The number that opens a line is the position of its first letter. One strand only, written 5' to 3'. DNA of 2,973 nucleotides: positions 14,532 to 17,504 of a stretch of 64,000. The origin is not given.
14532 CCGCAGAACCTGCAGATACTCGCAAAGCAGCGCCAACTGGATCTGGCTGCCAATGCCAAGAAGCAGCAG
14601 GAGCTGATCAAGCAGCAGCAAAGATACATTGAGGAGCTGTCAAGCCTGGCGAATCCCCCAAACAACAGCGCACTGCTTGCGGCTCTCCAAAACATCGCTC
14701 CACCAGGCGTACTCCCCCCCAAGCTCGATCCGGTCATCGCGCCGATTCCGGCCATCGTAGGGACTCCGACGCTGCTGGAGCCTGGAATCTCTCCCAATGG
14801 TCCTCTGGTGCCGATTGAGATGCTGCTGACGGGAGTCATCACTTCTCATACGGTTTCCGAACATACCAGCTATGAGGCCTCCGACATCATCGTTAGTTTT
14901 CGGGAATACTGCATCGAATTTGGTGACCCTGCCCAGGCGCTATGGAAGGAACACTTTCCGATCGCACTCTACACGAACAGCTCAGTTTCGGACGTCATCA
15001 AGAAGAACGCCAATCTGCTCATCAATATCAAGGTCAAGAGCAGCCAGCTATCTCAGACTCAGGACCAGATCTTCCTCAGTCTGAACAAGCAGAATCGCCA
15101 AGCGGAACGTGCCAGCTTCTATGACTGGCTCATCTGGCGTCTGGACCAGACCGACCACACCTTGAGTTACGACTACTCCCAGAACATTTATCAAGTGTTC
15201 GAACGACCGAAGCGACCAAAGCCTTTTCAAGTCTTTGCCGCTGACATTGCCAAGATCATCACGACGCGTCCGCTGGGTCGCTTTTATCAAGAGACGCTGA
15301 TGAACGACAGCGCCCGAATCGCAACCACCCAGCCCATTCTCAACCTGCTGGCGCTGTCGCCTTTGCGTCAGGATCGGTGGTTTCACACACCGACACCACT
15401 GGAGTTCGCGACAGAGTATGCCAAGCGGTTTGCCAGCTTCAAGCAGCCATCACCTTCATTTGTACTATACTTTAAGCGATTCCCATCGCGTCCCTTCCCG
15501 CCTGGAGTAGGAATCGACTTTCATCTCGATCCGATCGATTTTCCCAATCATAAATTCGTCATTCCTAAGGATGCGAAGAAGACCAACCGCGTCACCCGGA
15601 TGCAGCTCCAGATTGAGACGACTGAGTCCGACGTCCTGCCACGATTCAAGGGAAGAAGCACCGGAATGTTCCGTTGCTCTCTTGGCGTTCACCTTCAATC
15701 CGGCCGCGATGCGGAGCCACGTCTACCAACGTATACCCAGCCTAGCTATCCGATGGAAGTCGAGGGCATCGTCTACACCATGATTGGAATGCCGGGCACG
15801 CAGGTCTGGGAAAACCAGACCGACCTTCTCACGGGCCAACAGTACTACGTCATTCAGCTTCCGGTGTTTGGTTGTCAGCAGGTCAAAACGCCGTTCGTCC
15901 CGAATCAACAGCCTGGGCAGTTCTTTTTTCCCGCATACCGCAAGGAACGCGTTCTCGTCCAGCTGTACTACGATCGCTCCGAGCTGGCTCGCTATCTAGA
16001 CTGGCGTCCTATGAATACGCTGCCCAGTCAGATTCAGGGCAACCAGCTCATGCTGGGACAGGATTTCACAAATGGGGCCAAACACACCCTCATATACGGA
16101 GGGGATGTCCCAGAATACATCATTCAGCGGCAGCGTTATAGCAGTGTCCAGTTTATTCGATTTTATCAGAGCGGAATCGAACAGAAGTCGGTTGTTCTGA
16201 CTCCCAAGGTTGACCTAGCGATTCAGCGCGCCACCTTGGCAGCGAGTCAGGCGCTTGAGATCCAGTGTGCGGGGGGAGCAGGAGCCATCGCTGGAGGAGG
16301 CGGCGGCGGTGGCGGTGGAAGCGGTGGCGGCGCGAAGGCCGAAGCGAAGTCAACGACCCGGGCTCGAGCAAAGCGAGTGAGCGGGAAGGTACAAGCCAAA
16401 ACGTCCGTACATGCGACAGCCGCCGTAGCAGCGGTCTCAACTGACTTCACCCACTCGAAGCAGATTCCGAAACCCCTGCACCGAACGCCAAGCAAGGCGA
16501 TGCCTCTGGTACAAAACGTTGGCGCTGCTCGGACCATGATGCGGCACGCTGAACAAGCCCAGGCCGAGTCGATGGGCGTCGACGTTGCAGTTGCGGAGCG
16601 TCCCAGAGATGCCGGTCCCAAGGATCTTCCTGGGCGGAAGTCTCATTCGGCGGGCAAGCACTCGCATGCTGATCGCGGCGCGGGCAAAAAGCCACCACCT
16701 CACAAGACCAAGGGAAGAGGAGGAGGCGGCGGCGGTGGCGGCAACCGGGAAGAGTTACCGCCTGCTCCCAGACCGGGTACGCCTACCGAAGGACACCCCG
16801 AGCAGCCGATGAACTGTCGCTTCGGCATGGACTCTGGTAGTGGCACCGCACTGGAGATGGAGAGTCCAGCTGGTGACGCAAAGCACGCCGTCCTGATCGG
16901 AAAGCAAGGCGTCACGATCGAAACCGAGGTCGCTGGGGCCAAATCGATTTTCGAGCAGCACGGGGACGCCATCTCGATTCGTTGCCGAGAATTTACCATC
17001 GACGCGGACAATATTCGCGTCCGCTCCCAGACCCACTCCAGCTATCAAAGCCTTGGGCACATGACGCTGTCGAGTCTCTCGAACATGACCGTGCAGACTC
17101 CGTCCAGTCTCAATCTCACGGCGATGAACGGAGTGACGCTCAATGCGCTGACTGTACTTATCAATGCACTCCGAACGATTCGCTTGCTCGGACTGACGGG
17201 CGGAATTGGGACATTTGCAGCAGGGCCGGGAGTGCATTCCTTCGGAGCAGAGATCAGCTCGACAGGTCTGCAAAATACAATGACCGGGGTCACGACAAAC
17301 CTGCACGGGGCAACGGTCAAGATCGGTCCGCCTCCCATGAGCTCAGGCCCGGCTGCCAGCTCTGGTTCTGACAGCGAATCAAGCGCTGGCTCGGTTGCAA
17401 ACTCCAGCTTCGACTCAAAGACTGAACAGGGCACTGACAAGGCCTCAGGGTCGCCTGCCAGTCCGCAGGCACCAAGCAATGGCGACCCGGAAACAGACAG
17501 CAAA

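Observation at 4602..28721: T6SS locus with non-canonical layout and no ClpV/Fha in the window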

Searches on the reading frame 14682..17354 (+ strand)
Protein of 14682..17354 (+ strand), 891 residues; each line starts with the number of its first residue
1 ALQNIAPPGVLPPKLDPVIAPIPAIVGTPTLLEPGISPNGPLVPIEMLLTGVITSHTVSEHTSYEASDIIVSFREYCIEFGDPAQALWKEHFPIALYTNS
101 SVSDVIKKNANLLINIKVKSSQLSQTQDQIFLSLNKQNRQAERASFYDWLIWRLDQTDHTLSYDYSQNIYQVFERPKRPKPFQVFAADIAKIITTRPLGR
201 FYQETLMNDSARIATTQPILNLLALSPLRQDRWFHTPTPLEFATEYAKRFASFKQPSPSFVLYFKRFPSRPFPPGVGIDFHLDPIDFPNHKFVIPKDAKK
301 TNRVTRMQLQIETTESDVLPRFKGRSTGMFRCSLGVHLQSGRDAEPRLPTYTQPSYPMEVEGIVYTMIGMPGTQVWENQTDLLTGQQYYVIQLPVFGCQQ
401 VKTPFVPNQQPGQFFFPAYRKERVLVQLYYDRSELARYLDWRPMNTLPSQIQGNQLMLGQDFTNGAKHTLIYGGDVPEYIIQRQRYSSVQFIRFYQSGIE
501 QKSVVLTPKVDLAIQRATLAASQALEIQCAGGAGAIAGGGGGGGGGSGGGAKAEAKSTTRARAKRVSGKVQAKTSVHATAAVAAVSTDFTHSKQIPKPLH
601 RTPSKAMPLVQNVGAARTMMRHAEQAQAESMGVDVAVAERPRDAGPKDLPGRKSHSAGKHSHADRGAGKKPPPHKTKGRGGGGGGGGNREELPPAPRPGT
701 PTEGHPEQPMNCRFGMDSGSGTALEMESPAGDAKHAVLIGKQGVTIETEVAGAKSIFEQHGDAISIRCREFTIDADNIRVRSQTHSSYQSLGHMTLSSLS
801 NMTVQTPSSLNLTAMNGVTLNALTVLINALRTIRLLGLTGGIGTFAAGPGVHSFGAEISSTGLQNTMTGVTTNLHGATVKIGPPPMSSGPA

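Call 48: find_homologous_proteins(query=window:14682-17354:+, max_evalue=0.001)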
Query window:14682-17354:+ (891 aa): 5 proteins with E <= 0.001 among 8000 candidates.
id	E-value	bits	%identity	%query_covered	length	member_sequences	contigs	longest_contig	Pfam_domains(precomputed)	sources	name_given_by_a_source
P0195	1.9e-211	723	52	60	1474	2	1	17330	-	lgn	-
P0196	6.0e-207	708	49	66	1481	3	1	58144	-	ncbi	-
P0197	2.8e-205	702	52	60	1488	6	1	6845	-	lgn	-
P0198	9.1e-204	697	52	63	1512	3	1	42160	-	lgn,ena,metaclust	metaclust:\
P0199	1.3e-70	257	56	26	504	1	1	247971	-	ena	-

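Call 62: predict_structure(alignment_id=A4)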
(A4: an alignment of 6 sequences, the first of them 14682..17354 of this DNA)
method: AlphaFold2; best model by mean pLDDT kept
length: 891 residues; sequences in the alignment: 6
mean_pLDDT: 29.6   pTM: 0.20
mean pLDDT of the five models: 29.6, 26.8, 25.5, 24.5, 23.0
residues with pLDDT >= 90: 0; 70-90: 0; 50-70: 1; < 50: 890
segments of 3 or more residues with pLDDT < 50: 1-157, 159-891
pLDDT, mean of each block of 10 residues (from residue 1): 33 31 29 29 24 24 23 23 31 32 36 35 34 35 38 42 40 41 27 26 25 28 30 29 29 31 37 36 34 41 36 34 32 30 27 24 23 25 26 23 25 23 24 30 26 25 25 24 24 22 26 32 33 26 26 28 29 29 27 27 28 28 27 24 30 29 26 32 27 26 26 28 31 35 38 38 32 27 25 24 25 29 40 40 32 31 32 35 32 26
secondary structure, 60 per line:
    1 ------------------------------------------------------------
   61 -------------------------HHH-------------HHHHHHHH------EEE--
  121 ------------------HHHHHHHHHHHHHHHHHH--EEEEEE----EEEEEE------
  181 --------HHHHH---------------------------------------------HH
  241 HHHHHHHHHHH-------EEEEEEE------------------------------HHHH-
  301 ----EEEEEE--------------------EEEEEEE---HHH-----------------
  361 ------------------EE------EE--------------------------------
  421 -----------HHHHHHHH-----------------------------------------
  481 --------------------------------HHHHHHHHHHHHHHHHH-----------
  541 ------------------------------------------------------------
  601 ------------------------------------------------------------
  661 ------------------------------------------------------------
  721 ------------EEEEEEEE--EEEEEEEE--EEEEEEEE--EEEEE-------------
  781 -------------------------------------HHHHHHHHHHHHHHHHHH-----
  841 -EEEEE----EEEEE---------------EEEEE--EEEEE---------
elements in order (helices of 4 or more, strands of 3 or more residues): H102-109 E116-118 H139-156 E159-164 E169-174 H189-193 H239-251 E259-265 H296-299 E305-310 E331-337 H432-439 H513-529 E733-740 E743-750 E753-760 E763-767 H818-835 E842-846 E851-855 E871-875 E878-882
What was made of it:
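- On T6SS-ii (Francisella FPI type): The model failed (call 62).
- The structure model of the giant protein failed (pLDDT 29.6, call 62).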
